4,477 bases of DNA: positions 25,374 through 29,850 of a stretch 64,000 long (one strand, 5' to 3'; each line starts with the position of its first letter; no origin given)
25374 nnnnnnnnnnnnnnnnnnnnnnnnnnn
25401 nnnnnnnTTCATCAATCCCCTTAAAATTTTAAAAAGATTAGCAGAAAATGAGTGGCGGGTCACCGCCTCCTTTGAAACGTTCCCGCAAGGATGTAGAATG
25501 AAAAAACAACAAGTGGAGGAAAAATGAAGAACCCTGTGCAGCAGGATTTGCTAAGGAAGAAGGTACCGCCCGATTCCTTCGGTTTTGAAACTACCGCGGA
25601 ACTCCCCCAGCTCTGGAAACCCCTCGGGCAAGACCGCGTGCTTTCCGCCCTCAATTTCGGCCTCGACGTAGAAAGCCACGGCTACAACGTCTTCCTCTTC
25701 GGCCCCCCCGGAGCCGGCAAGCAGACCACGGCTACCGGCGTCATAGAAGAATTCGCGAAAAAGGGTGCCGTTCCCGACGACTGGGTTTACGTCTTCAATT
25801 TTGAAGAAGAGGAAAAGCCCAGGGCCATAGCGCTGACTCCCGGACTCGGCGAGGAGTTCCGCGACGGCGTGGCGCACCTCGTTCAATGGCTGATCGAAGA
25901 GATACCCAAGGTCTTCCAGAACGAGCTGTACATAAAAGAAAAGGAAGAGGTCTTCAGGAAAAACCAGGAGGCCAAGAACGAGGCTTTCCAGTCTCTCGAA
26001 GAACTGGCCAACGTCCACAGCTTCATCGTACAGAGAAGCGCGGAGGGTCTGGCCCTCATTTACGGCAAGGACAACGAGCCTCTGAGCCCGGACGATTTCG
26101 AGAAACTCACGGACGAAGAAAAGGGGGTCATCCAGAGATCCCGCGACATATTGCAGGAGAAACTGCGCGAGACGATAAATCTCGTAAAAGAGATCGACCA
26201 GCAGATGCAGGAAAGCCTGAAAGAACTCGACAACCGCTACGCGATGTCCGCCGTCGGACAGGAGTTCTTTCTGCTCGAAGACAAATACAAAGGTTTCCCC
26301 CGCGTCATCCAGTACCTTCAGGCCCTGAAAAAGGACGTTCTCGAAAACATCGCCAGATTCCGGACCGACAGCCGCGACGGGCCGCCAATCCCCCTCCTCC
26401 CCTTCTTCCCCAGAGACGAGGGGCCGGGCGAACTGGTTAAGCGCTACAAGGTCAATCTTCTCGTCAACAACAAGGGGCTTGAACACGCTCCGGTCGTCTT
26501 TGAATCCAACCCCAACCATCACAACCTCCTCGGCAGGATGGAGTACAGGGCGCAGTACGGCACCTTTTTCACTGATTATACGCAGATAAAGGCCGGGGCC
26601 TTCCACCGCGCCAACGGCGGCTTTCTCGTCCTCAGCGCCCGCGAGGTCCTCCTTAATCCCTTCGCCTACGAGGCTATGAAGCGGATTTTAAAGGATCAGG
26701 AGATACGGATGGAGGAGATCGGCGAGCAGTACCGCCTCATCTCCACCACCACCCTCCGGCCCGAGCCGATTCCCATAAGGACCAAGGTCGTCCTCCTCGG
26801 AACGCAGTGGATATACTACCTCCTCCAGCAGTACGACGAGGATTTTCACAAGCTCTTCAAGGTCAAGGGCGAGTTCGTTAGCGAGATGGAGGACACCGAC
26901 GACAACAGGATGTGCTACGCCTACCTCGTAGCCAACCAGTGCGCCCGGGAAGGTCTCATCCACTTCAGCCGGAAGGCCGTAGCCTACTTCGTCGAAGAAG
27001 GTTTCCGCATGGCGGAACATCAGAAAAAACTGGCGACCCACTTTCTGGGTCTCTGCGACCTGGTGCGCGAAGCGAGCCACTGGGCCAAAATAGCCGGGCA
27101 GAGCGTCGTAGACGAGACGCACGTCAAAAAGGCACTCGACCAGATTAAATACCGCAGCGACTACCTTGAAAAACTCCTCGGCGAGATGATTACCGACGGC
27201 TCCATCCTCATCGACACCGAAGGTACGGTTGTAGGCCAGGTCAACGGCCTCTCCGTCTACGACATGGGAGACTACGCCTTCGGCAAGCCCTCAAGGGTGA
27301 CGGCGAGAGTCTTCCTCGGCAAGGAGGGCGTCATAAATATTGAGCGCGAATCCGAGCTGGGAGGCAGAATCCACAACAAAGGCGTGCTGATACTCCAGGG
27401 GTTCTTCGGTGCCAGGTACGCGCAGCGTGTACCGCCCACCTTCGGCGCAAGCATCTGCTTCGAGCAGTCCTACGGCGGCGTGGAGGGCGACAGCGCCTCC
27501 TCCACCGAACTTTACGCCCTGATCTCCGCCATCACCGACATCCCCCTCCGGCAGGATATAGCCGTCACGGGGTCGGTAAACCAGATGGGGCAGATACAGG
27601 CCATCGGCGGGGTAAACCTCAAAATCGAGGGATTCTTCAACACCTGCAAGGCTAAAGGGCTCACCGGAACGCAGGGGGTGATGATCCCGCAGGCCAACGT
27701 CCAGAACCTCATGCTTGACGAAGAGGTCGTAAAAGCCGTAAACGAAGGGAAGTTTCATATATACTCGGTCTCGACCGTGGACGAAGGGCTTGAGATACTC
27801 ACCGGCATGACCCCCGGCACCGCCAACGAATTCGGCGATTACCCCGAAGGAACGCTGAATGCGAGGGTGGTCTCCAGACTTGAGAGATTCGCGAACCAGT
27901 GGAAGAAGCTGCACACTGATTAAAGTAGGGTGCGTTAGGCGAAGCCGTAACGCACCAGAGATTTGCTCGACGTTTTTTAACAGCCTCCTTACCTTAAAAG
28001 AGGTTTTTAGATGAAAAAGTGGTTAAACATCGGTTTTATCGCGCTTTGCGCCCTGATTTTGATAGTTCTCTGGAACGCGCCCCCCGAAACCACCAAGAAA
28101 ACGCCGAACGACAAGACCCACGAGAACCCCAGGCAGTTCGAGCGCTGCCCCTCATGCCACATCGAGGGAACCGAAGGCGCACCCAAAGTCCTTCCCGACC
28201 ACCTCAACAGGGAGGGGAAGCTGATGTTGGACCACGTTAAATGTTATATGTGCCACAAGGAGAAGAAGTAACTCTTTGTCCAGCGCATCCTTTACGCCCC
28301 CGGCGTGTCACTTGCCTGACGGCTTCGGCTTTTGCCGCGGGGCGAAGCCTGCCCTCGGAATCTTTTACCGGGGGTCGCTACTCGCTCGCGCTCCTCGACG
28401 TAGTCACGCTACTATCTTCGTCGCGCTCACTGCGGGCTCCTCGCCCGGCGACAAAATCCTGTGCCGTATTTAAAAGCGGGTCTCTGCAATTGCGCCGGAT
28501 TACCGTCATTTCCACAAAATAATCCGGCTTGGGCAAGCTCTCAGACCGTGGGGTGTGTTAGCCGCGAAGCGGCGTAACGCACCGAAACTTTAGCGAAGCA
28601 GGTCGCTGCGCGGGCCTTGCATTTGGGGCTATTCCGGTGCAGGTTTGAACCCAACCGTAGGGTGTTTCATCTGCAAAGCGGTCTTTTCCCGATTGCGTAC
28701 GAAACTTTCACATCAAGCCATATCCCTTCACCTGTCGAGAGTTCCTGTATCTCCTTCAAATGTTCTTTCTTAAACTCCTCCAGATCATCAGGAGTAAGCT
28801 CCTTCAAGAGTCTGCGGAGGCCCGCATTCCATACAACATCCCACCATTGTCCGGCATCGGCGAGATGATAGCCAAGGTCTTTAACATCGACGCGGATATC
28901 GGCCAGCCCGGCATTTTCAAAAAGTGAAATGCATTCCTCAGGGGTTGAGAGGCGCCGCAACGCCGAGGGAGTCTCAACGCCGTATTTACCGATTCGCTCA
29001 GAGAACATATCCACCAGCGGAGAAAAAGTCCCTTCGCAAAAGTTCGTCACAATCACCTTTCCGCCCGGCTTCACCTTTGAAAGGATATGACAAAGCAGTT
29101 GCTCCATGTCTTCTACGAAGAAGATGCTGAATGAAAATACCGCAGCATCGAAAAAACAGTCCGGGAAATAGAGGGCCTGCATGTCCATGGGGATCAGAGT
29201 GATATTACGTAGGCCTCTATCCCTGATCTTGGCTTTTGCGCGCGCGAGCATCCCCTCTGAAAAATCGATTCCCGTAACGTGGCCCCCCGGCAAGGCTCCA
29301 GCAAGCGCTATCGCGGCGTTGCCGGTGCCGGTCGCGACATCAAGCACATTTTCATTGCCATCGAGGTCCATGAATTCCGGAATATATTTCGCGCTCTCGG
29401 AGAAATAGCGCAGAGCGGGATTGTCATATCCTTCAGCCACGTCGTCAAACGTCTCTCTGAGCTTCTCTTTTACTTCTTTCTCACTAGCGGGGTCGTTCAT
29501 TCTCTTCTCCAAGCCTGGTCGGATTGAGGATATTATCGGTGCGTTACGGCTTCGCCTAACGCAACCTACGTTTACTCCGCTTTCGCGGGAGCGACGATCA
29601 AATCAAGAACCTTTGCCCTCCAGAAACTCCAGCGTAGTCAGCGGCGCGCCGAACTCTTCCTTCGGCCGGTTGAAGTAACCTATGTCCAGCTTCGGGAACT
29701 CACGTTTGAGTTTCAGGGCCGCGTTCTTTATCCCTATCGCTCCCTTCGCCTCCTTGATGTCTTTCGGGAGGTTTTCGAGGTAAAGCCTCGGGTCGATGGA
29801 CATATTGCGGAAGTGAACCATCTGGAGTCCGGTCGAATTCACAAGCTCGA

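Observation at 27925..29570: Inverted copies of a ~35-bp palindromic hairpin bracket a lower-G+C methyltransferase gene and a small diheme cytochrome gene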

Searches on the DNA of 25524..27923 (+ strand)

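Call 59: search_with_rna_model(model_id=R1, sources=[L193, L194, L195, L196, L189, L190, L191, L192], filters=off, max_evalue=5)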
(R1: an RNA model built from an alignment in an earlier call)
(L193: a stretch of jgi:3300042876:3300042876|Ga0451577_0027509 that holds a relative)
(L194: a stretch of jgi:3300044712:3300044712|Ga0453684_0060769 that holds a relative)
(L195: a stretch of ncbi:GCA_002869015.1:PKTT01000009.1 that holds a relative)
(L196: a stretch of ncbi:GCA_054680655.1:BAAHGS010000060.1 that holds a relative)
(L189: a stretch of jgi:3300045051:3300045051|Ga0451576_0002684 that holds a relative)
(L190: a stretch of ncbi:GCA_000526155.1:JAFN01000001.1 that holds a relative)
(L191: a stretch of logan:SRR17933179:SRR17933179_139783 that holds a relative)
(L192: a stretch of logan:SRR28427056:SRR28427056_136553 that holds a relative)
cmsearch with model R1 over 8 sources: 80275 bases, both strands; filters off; matches with E-value up to 5: 4.
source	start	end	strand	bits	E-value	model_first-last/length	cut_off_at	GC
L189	7255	7295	+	11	0.21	1-40/40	no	0.61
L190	14603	14622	+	10.9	0.23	1-40/40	no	0.65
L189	9300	9342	-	10.6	0.28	1-40/40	no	0.47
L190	2222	2235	+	7.5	3.9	15-28/40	no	0.64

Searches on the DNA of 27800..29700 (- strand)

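Call 20: search_rna_families(source=window, start=27800, end=29700, threshold=evalue, max_evalue=5)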
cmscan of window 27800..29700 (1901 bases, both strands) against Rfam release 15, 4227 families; matches with E-value up to 5: 0.
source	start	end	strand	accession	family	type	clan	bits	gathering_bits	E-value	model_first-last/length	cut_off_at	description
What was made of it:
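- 28272..28545 (.): Non-coding spacer, rich in indels relative to L191. 28440-28479 travels with the methyltransferase in L191. 28371-28446 is a copy of an unrelated small repeat. No Rfam hit (call 20).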

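Call 39: search_with_rna_model(model_id=R1, sources=[L185, L186, L187, L188, L189, L190, L191, L192, L001, L055, L035, L059, L078, L091, L105, L003, L011, L098, L115, L034, L066], max_evalue=1)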
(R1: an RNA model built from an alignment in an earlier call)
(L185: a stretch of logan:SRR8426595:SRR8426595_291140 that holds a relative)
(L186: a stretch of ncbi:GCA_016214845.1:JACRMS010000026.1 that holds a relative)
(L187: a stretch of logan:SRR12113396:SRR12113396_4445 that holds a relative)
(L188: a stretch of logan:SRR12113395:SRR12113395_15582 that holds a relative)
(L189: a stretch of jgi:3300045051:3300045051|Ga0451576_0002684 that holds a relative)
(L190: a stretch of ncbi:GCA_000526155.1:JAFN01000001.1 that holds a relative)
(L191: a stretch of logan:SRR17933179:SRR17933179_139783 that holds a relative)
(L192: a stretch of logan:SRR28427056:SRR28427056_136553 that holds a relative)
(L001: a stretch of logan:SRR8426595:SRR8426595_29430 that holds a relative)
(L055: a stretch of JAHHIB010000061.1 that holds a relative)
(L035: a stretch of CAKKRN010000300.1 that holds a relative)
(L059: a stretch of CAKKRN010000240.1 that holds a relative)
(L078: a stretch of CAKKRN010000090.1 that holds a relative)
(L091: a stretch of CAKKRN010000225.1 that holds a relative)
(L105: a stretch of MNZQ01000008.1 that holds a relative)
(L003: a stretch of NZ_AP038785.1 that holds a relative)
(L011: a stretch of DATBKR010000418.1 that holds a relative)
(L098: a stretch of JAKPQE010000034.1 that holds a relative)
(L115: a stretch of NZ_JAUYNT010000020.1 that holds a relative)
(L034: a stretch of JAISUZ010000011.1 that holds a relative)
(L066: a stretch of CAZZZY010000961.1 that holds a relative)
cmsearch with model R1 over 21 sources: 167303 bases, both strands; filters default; matches with E-value up to 1: 45.
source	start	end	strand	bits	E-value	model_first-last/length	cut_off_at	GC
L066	2103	2142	+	61.4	1.4e-19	1-40/40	no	0.5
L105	3211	3249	-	59.5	6.7e-19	1-40/40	no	0.51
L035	798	836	-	58.8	1.3e-18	1-40/40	no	0.54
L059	168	206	-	58.8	1.3e-18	1-40/40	no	0.54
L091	5538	5576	-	58.8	1.3e-18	1-40/40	no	0.54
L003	2389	2426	-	57.3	4.3e-18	1-40/40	no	0.58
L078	4057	4095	+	57.1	5.3e-18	1-40/40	no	0.54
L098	7106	7145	-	56.4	9.7e-18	1-40/40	no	0.62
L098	7811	7850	-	55.8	1.6e-17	1-40/40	no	0.62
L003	2328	2365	+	52.7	2.3e-16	1-40/40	no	0.61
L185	2930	2967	+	50.8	1.1e-15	1-40/40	no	0.55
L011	2546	2587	+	49.3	3.7e-15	1-40/40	no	0.67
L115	7596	7637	-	49.2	4.2e-15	1-40/40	no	0.62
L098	7046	7088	+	47.8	1.4e-14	1-40/40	no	0.65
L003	38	74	+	47.3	2.2e-14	1-40/40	no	0.59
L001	12400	12431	+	45.9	6.8e-14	1-34/40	3'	0.56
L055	115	150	+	45.3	1.1e-13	5-40/40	no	0.5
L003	82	119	-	40.3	8e-12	1-40/40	no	0.5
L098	7751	7793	+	38.9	2.6e-11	1-40/40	no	0.7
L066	2149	2185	-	34.9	7.6e-10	1-40/40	no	0.49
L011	2604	2643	-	32.7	4.8e-09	1-40/40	no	0.62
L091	26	53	-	24.7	4.1e-06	1-40/40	no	0.68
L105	3180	3207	+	24.7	4.1e-06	1-40/40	no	0.64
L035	766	793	+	24.7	4.1e-06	1-40/40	no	0.64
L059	136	163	+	24.7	4.1e-06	1-40/40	no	0.64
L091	5506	5533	+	24.7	4.1e-06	1-40/40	no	0.64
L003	40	76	-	20.5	0.00014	1-40/40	no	0.54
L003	2330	2367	-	16.8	0.0031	1-40/40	no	0.55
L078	4063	4091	-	16.1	0.0057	7-36/40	no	0.62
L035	802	830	+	16.1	0.0058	7-36/40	no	0.66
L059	172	200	+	16.1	0.0058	7-36/40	no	0.66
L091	5542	5570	+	16.1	0.0058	7-36/40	no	0.66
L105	3215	3243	+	16.1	0.0059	7-36/40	no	0.62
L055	117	146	-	16.1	0.0059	7-36/40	no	0.53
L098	7815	7844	+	16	0.0062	7-36/40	no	0.63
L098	7052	7084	-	16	0.0062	7-36/40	no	0.7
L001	12402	12431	-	15.9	0.0067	9-40/40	5'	0.6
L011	2552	2583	-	15.9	0.0069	7-36/40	no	0.69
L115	4540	4575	-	15.4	0.01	1-40/40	no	0.56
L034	3813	3854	-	15.3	0.011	1-40/40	no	0.55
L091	1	21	+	12.9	0.083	20-40/40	5'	0.38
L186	15446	15462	+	12.9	0.089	13-30/40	no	0.29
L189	7255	7295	+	11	0.44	1-40/40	no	0.61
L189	9300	9342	-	10.6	0.59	1-40/40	no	0.47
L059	745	816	+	10.4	0.74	1-40/40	no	0.79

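Call 73: search_dna_similar(query=window:27921-27962:+, collection=plasmids, mode=distant, max_evalue=0.01, max_rows=25)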
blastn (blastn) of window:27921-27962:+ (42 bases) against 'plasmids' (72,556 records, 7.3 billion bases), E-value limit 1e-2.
Records with a match: 2; places in all: 2; records where one place covers at least 80% of the query: 2.
Best place of each record, by identity: 90-95% 1; 80-90% 1.
By first word of the organism name: Gloeothece 1; Calothrix 1.
By predicted mobility (MOB-suite, as given by PLSDB): non-mobilizable 1; mobilizable 1.
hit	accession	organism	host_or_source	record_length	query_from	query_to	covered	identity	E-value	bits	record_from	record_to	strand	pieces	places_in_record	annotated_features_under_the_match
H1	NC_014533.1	Gloeothece verrucosa PCC 7822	fresh water in rice field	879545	1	36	86%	91.7%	4e-3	46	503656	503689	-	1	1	none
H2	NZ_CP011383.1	Calothrix sp. 336/3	-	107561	2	40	93%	84.6%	4e-3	45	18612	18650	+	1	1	none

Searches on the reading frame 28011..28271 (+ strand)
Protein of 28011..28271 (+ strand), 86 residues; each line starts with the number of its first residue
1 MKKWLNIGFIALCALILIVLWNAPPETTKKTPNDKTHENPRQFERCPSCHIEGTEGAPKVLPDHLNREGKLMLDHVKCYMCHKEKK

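Call 9: search_protein_families(library=pfam, proteins=[window:28011-28271:+], max_evalue=0.01)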
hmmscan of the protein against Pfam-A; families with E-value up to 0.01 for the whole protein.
window:28011-28271:+ (86 aa): 1 family
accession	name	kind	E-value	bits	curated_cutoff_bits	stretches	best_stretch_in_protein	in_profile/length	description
PF13435.11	Cytochrome_C554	-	0.0018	19.6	20.8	1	29-82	34-83/84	Cytochrome c554 and c-prime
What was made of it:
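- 28011..28271 (+): 86-aa membrane-anchored protein with two CXXCH motifs (cyt86). It is a native downstream partner of the Lon-like gene and not part of any acquired cassette. The Pfam Cytochrome_C554 hit is below its cut-off (call 9).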

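Call 66: search_protein_families(library=ncbifam, proteins=[window:28011-28271:+], max_evalue=0.001)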
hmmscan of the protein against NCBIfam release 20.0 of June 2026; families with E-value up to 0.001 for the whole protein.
window:28011-28271:+ (86 aa): 0 families

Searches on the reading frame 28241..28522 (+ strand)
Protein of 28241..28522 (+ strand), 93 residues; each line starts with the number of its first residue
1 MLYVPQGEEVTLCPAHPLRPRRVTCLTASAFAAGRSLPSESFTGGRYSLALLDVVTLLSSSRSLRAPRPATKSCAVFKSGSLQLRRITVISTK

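Call 9: search_protein_families(library=pfam, proteins=[window:28241-28522:+], max_evalue=0.01)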
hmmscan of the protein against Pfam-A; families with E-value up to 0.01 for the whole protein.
window:28241-28522:+ (93 aa): 0 families
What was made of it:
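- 28272..28545 (.): No Pfam hit for the 93-aa ORF here (call 9).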
